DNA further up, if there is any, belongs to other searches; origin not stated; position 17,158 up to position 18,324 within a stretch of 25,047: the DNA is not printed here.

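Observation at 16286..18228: Low-GC three-gene cassette (RHH + double-HTH protein + ParB/Srx-like GQH protein) between the integrase operon and the repressor: candidate undescribed prophage accessory or defence module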

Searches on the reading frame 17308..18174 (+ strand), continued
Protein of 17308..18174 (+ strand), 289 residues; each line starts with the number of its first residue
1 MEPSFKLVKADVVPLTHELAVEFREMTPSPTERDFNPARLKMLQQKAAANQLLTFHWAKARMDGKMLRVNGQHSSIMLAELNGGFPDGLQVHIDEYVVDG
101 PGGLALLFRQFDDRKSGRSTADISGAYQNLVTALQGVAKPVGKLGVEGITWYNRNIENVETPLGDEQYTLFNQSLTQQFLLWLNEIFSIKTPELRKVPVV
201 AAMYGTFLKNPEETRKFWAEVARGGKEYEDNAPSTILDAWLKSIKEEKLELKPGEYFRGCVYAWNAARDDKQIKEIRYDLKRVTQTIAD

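Call 35: fold_search(model_id=the predicted structure, library=viral)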
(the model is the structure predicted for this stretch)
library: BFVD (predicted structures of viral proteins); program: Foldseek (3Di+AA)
matches with E <= 10: 252; with E <= 0.001: 29
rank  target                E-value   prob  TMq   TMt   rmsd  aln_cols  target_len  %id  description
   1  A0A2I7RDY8            7.3e-08  1.00  0.42  0.45  15.4       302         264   16  (no name in the UniProt tables at hand)
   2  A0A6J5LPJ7            9.7e-08  1.00  0.39  0.37  16.1       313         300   13  Uncharacterized protein [uncultured Caudovirales phage]
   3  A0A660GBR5            1.1e-07  1.00  0.42  0.42  16.2       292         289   15  (no name in the UniProt tables at hand)
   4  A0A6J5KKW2            1.5e-06  1.00  0.40  0.37  16.6       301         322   15  Uncharacterized protein [uncultured Caudovirales phage]
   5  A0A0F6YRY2            1.5e-06  1.00  0.37  0.34  15.5       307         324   13  ParB-like nuclease domain protein [Mycobacterium phage Baee]
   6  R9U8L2                2.0e-06  1.00  0.40  0.33  15.7       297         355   12  (no name in the UniProt tables at hand)
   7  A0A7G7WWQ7            2.0e-06  1.00  0.37  0.35  15.7       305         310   14  (no name in the UniProt tables at hand)
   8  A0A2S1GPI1            9.2e-06  1.00  0.52  0.54   6.3       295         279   15  Uncharacterized protein [Enterobacteria phage vB_EcoM_IME338]
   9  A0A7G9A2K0            1.3e-05  1.00  0.37  0.35  16.0       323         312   14  Helix-turn-helix DNA binding domain protein [Mycobacterium phage Estes]
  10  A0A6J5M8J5            2.9e-05  1.00  0.58  0.40   8.2       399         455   12  Uncharacterized protein [uncultured Caudovirales phage]
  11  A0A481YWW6            7.7e-05  1.00  0.32  0.34  13.0       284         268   14  DNA-sulfur modification-associated protein [Marseillevirus LCMAC202]
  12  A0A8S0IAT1            8.5e-05  1.00  0.33  0.31  16.2       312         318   12  (no name in the UniProt tables at hand)
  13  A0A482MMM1            1.4e-04  1.00  0.38  0.37  15.4       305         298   10  (no name in the UniProt tables at hand)
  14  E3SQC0                1.8e-04  1.00  0.37  0.31  15.6       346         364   10  Uncharacterized protein [Synechococcus phage Syn19]
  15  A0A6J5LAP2            1.9e-04  1.00  0.32  0.30  13.1       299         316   11  Spo0J Stage 0 sporulation protein J (Antagonist of Soj) containing ParB-like nuclease domain [uncultured Caudovirales phage]
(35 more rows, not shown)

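Call 39: search_solved_structures(query=A2, max_evalue=10, show_alignments=2)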
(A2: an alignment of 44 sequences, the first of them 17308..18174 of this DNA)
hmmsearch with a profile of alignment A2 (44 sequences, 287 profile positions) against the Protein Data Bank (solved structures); distinct sequences matched with E-value up to 10: 1.
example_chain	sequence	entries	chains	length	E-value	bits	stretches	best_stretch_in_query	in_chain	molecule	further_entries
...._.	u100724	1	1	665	0.33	13.3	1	122-191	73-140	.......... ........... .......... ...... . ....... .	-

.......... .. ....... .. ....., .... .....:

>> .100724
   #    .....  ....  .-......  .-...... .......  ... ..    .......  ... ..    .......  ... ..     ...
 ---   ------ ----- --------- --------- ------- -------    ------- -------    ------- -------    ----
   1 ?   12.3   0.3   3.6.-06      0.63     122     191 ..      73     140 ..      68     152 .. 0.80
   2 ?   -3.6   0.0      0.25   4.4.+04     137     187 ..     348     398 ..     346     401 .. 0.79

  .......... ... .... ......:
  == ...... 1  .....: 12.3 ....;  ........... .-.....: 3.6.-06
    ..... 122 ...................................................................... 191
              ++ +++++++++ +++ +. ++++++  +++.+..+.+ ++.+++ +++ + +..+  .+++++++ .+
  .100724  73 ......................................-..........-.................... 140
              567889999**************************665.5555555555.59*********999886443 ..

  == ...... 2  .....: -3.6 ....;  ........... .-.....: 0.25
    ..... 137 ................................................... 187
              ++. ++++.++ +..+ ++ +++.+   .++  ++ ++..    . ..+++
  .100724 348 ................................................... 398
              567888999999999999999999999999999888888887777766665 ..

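Call 43: find_encoding_contigs(protein=P0005, flank=9000, max_places=1)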
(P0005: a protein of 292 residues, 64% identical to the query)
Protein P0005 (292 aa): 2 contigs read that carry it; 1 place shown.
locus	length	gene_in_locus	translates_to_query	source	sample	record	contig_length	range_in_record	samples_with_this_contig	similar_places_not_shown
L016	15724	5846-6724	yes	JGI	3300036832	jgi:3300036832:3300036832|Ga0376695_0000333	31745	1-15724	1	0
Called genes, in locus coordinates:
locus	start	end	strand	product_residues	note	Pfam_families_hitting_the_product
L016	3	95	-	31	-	?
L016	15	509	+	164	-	-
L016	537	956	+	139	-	-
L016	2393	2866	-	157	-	PF01381:HTH_3 (weak)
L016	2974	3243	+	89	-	PF13443:HTH_26, PF13560:HTH_31, PF01381:HTH_3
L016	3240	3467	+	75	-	PF12728:HTH_17 (weak)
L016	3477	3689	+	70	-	-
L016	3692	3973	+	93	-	-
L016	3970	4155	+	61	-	-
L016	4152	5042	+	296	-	PF12684:DUF3799, PF12705:PDDEXK_1 (weak)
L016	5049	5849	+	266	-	-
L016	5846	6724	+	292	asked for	-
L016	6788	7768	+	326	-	PF13479:AAA_24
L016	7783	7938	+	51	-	-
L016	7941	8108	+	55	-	-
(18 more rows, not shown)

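Call 44: find_encoding_contigs(protein=P0030, flank=9000, max_places=1)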
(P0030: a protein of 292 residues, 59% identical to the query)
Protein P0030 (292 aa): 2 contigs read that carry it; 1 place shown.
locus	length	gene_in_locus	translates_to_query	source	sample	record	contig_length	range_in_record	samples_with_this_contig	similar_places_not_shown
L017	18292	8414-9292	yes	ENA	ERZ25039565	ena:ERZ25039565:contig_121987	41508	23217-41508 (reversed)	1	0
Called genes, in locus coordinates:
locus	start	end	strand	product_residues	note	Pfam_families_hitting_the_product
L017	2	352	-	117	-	?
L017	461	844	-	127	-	-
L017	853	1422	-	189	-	-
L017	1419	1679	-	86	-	-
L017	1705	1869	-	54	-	-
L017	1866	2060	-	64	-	-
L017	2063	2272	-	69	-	-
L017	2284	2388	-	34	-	-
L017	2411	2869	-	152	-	PF05866:RusA (faint)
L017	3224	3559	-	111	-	-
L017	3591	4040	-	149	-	-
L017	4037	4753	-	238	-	-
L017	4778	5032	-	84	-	-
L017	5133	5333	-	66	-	-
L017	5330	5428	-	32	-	-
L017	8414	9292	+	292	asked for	-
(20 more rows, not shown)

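Call 45: find_encoding_contigs(protein=P0050, flank=9000, max_places=1)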
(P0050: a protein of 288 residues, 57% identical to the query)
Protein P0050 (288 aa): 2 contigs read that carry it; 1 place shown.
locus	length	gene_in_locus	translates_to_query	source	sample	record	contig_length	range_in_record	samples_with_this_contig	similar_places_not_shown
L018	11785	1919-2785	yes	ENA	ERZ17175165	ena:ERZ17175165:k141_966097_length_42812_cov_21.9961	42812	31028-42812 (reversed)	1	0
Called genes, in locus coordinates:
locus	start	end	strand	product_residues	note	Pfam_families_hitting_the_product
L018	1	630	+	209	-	?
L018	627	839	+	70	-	-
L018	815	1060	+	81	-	-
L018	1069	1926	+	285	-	-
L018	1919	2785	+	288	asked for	-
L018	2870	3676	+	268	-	-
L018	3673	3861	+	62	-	-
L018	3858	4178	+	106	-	-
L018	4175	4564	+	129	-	PF08774:VRR_NUC (weak)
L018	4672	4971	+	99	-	-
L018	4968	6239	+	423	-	PF03237:Terminase_6N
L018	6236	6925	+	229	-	PF04055:Radical_SAM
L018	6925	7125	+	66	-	PF12651:RHH_3 (weak)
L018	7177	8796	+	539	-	-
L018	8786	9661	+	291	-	-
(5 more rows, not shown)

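Call 47: find_related_loci(query=A1, collection=viral_contigs, flank=8000)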
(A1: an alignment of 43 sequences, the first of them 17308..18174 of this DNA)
Query A1 (289 aa) in viral_contigs; peptide patterns used: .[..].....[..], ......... (x = any residue, [..] = any of these).
51 stretches matched a pattern; 37 encode a relative of the query (tblastn E <= 1e-3); 37 distinct loci.
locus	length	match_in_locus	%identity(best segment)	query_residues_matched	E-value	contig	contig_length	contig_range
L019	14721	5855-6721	64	2-289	2e-130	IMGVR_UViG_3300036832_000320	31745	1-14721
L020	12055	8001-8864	60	1-288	4e-120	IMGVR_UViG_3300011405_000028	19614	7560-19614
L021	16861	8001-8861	55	3-282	4e-106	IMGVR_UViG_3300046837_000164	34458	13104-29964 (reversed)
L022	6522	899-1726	54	5-276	2e-104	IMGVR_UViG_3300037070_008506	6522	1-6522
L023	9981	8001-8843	53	5-282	2e-102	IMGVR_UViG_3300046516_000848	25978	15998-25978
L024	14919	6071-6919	54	5-282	7e-102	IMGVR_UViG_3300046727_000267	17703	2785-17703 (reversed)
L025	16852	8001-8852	51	4-282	2e-99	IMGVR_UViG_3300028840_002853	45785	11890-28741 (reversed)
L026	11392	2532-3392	53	5-287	1e-99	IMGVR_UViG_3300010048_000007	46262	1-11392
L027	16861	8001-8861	53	4-282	7e-97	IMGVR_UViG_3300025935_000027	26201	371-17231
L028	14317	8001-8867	50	5-287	2e-95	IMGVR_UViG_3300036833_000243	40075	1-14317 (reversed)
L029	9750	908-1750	50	5-282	1e-94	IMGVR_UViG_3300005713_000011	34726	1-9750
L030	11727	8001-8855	50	2-282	5e-94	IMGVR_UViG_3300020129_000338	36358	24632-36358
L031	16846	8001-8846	50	5-282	2e-91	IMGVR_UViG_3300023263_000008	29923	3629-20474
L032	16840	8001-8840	49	5-282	4e-90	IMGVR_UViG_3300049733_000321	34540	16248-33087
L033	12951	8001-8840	45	5-282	9e-81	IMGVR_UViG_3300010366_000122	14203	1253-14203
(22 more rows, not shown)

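Call 53: search_protein_families(library=pfam, alignment_id=A4, max_evalue=0.0001)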
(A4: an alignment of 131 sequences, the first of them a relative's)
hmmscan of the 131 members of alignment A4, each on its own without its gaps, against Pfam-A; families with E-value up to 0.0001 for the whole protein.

A. member 1, L001:8978-9391:+ (138 aa): 0 families

B. families by the number of members that match (of 131 scanned): 44 families (the first 25 are shown)
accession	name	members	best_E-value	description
PF03837.19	RecT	2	2.7e-37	RecT family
PF09588.16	YqaJ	2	1.8e-27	YqaJ-like viral recombinase domain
PF00589.27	Phage_integrase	2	8.5e-25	Phage integrase family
PF00145.23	DNA_methylase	2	4.1e-23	C-5 cytosine-specific DNA methylase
PF13505.12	OMP_b-brl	2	1.5e-18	Outer membrane protein beta-barrel domain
PF13479.12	AAA_24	2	2.9e-11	AAA domain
PF00204.31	DNA_gyraseB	1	3.3e-58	DNA gyrase B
PF23977.1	Pam3_Gp34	1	1.6e-46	Pam3 phage gp34-like protein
PF03797.25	Autotransporter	1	3.6e-44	Autotransporter beta-domain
PF06381.16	Phage_portal_3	1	5.4e-31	Phage portal protein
PF00436.31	SSB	1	2.2e-28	Single-strand binding protein family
PF00986.26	DNA_gyraseB_C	1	1.1e-27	DNA gyrase B subunit, carboxyl terminus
PF01724.21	DUF29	1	1.9e-26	Domain of unknown function DUF29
PF13406.11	SLT_2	1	1.7e-23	Transglycosylase SLT domain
PF13481.12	AAA_25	1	4.5e-21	AAA domain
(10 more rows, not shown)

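Call 57: search_protein_families(library=pfam, alignment_id=A5, max_evalue=0.0001)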
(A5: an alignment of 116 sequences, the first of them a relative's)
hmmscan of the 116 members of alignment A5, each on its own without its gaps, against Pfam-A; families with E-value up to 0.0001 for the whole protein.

A. member 1, L001:6608-7066:- (153 aa): 0 families

B. families by the number of members that match (of 116 scanned): 27 families (the first 25 are shown)
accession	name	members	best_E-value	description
PF01381.28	HTH_3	5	1.7e-09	Helix-turn-helix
PF13560.12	HTH_31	3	6.3e-08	Helix-turn-helix domain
PF13392.12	HNH_3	2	2.5e-09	HNH endonuclease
PF12705.13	PDDEXK_1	2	4.9e-09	PD-(D/E)XK nuclease superfamily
PF12844.13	HTH_19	2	4.5e-06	Helix-turn-helix domain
PF00847.26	AP2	2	6.1e-06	AP2 domain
PF05272.17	VapE-like_dom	1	4.6e-69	Virulence-associated protein E-like domain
PF06508.19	QueC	1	1.6e-45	Queuosine biosynthesis protein QueC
PF13481.12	AAA_25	1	3.1e-38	AAA domain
PF01555.25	N6_N4_Mtase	1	1.1e-33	DNA methylase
PF05772.17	NinB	1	2.3e-31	NinB protein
PF04851.21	ResIII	1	1.2e-27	Type III restriction enzyme, res subunit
PF06067.16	DUF932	1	2.2e-25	Domain of unknown function (DUF932)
PF07219.19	HemY_N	1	1.8e-22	HemY protein N-terminus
PF05065.19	Phage_capsid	1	3e-22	Phage capsid family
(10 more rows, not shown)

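Call 62: search_dna_similar(query=window:17308-18174:+, collection=phages, mode=protein, max_evalue=0.001, max_rows=30)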
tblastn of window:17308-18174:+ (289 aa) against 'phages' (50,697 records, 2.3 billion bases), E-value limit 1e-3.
No match.

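Call 64: search_dna_similar(query=window:17308-18174:+, collection=plasmids, mode=protein, max_evalue=0.001, max_rows=30)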
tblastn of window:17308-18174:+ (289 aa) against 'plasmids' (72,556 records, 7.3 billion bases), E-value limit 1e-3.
No match.

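Call 65: list_cluster_members(proteins=[P0025, P0036, P0039, P0052, P0111, P0114, P0133])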
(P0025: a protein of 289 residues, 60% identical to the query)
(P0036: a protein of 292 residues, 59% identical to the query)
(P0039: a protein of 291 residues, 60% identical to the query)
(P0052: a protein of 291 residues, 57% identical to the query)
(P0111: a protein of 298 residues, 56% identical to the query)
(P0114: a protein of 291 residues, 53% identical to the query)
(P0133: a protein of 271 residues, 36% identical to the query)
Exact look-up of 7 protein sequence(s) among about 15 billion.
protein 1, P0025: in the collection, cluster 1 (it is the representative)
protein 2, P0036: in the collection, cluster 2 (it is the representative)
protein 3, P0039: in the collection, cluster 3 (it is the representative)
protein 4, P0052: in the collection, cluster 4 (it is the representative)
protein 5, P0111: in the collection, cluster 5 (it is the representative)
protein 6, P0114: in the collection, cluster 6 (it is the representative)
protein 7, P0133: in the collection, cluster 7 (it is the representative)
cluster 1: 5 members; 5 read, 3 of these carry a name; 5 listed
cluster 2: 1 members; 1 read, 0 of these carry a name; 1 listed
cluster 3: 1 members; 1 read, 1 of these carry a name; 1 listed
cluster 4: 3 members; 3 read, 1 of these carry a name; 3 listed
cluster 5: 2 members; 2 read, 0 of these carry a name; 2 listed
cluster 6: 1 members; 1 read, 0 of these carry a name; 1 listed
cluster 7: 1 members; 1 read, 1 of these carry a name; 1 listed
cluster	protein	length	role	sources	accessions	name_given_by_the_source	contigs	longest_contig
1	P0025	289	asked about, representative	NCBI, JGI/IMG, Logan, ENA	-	hypothetical protein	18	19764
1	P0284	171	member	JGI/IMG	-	hypothetical protein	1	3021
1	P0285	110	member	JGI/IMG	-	hypothetical protein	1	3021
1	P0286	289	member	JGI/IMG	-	-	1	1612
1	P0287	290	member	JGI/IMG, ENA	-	-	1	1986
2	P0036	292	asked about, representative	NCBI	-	-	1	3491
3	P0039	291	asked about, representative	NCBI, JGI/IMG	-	hypothetical protein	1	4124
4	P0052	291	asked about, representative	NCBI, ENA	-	-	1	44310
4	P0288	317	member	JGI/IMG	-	hypothetical protein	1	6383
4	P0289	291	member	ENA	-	-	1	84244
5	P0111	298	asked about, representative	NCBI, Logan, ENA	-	-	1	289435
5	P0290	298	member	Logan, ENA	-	-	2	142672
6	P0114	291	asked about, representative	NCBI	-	-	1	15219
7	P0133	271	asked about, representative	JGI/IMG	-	transcriptional regulator with XRE-family HTH domain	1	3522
